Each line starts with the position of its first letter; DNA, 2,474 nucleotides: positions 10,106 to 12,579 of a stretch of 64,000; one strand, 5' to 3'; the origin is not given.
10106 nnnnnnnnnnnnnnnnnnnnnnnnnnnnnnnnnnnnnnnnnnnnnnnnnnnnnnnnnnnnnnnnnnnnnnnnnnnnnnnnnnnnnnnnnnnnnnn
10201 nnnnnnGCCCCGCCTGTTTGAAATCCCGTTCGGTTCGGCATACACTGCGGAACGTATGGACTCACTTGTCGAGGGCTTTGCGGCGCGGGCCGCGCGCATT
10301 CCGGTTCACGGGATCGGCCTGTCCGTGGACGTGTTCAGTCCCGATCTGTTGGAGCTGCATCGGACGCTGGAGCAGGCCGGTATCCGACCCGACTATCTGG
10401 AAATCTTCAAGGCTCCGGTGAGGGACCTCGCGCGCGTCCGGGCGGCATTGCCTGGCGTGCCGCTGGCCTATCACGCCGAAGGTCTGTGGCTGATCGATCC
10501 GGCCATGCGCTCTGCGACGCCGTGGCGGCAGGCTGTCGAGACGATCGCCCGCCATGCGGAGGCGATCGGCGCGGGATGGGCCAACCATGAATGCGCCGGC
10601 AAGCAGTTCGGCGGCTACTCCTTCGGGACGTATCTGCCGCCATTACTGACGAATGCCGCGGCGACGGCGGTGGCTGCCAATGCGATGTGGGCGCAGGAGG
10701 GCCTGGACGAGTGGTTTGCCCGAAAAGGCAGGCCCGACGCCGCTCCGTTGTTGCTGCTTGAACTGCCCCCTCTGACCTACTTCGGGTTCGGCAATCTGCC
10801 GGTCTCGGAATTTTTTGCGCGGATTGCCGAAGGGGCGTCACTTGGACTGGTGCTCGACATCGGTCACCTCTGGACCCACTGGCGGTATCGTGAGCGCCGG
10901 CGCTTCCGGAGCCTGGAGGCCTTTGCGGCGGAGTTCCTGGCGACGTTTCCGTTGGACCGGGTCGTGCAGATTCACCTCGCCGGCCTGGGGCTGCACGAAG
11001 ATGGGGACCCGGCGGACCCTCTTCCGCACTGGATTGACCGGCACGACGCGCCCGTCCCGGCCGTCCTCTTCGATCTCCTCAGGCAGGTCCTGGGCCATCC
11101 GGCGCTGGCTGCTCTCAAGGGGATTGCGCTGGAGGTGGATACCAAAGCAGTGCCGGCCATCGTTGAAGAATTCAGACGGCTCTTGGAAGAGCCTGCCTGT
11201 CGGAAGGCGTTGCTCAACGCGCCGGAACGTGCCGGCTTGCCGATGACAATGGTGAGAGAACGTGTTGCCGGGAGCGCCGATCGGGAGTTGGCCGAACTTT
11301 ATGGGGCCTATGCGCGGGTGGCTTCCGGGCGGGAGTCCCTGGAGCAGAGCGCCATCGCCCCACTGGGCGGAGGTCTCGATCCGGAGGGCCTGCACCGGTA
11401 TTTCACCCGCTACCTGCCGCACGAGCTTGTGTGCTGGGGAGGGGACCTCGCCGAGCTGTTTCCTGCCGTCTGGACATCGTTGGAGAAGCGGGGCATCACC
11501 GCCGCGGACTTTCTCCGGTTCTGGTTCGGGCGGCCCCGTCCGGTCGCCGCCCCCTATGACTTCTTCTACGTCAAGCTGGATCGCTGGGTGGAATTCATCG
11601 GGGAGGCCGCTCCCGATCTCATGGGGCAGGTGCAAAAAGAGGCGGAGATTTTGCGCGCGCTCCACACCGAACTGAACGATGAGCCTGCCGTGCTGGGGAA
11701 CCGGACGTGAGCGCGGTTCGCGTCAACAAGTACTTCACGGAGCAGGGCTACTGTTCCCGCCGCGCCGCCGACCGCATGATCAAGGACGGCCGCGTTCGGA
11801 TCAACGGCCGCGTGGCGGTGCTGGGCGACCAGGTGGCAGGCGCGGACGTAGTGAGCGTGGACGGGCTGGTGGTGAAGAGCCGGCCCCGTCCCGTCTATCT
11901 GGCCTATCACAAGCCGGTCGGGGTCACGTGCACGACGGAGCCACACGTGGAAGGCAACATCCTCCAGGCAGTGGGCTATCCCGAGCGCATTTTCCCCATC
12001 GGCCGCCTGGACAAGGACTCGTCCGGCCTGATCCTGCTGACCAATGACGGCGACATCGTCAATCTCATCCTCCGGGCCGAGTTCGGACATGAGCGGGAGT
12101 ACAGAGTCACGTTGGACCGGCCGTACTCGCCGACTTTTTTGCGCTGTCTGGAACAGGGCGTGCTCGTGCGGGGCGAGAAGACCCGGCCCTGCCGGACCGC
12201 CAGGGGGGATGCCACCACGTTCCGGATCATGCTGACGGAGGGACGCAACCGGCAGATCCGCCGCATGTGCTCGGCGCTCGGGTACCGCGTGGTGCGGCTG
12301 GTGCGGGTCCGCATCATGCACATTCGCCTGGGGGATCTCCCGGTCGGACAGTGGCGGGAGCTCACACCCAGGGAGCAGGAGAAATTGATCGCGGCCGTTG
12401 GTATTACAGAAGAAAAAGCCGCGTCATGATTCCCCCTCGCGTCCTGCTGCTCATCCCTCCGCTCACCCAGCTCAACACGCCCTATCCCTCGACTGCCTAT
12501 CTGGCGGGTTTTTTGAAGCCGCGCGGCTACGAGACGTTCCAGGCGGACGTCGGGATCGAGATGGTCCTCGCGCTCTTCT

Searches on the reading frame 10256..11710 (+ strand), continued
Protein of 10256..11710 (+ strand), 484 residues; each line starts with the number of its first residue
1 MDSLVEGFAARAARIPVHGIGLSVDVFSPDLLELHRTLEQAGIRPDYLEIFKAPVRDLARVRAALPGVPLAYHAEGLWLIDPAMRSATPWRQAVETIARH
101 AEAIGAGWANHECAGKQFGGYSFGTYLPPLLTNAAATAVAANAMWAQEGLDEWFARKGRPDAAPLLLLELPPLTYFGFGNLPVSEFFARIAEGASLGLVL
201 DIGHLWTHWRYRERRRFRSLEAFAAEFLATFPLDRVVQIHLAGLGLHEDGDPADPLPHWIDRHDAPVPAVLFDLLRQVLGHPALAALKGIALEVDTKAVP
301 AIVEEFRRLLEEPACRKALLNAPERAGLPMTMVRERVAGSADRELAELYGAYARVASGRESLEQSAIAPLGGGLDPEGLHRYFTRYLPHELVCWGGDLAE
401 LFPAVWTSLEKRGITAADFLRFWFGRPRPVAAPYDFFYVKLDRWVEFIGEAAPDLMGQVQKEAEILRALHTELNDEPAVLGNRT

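Call 77: search_protein_families(library=pfam, proteins=[L095:3968-4777:-, L095:6161-6694:+, L095:6852-7964:+, L096:4042-4818:-, L096:6215-6736:+, L096:6839-7963:+, L116:6413-6853:+, L116:3248-4126:+, L144:2320-2763:+, L144:2-445:-], max_evalue=0.001)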
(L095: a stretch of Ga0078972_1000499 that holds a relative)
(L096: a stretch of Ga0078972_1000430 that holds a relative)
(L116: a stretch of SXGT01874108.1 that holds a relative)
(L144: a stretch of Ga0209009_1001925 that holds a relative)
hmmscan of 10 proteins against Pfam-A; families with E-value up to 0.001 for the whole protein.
L095:3968-4777:- (269 aa): 1 family
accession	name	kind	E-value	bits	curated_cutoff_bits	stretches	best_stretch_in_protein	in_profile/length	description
PF00440.29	TetR_N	-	6.1e-15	55.2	24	1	56-102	1-47/47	Bacterial regulatory proteins, tetR family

L095:6161-6694:+ (177 aa): 0 families

L095:6852-7964:+ (370 aa): 2 families
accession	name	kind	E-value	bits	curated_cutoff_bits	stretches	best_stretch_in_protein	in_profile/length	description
PF00015.26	MCPsignal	-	4.2e-32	111.8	34.6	1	130-255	21-146/172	Methyl-accepting chemotaxis protein (MCP) signalling domain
PF13682.11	CZB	-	1.4e-17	64.2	29.4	1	269-335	1-64/64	Chemoreceptor zinc-binding domain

L096:4042-4818:- (258 aa): 1 family
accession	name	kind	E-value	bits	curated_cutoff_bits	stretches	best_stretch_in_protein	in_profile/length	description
PF00440.29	TetR_N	-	1.4e-17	63.6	24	1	43-89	1-47/47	Bacterial regulatory proteins, tetR family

L096:6215-6736:+ (173 aa): 0 families

L096:6839-7963:+ (374 aa): 2 families
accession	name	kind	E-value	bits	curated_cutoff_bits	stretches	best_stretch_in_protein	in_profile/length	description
PF00015.26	MCPsignal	-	2.6e-32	112.5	34.6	1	133-255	22-144/172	Methyl-accepting chemotaxis protein (MCP) signalling domain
PF13682.11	CZB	-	2e-17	63.7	29.4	1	271-337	1-64/64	Chemoreceptor zinc-binding domain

L116:6413-6853:+ (147 aa): 1 family
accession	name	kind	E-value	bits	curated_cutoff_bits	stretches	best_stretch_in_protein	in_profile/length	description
PF01207.24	Dus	-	1.2e-28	100.6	20.4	1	14-131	2-119/311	Dihydrouridine synthase (Dus)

L116:3248-4126:+ (292 aa): 0 families

L144:2320-2763:+ (147 aa): 1 family
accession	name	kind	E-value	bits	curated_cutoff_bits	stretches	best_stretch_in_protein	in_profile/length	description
PF00226.36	DnaJ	-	1.8e-18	66.8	27.8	1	6-71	1-63/63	DnaJ domain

L144:2-445:- (148 aa): 0 families

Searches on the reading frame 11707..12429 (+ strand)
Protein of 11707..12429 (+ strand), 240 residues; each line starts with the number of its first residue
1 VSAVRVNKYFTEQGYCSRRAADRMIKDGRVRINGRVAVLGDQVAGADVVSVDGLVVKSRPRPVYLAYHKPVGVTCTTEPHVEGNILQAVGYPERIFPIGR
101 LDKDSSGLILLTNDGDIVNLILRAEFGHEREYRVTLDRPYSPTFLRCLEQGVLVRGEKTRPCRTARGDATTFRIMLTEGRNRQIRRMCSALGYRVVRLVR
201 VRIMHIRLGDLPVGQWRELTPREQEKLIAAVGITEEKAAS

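Call 3: search_protein_families(library=pfam, proteins=[window:11707-12429:+], max_evalue=0.01)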
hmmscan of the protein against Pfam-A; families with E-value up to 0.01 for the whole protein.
window:11707-12429:+ (240 aa): 3 families
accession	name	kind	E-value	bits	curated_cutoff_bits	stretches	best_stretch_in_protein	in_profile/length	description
PF00849.27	PseudoU_synth_2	-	2.7e-20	73.6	26.8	1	64-190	2-152/152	RNA pseudouridylate synthase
PF01479.30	S4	-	6.3e-08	32.7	22.8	1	5-49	2-48/48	S4 domain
PF19135.5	DUF5818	-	0.0017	18.3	27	0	99-135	2-38/57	Protein of unknown function (DUF5818)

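Call 4: search_protein_families(library=ncbifam, proteins=[window:11707-12429:+], max_evalue=0.01)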
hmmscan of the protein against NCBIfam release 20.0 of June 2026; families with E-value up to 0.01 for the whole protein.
window:11707-12429:+ (240 aa): 6 families
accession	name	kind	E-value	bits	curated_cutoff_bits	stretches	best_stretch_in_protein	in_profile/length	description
NF007784.0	PRK10475.1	equivalog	2.1e-77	260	318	1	2-231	5-236/290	23S rRNA pseudouridine(2604) synthase RluF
TIGR00093.1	TIGR00093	subfamily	6.9e-43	146.2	109.3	1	68-220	1-160/161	pseudouridine synthase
NF008097.0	PRK10839.1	equivalog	1.6e-31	109.8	275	1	5-224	2-227/232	16S rRNA pseudouridine(516) synthase RsuA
NF007976.1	PRK10700.1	equivalog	8.2e-31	107.2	290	1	5-238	4-251/291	23S rRNA pseudouridine(2605) synthase RluB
NF008487.1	PRK11394.1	equivalog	9.7e-14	51.4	284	2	171-220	156-205/206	23S rRNA pseudouridine(2457) synthase RluE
TIGR00005.1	rluA_subfam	subfamily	1.2e-05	24.8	192.7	0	6-112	8-137/298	RluA family pseudouridine synthase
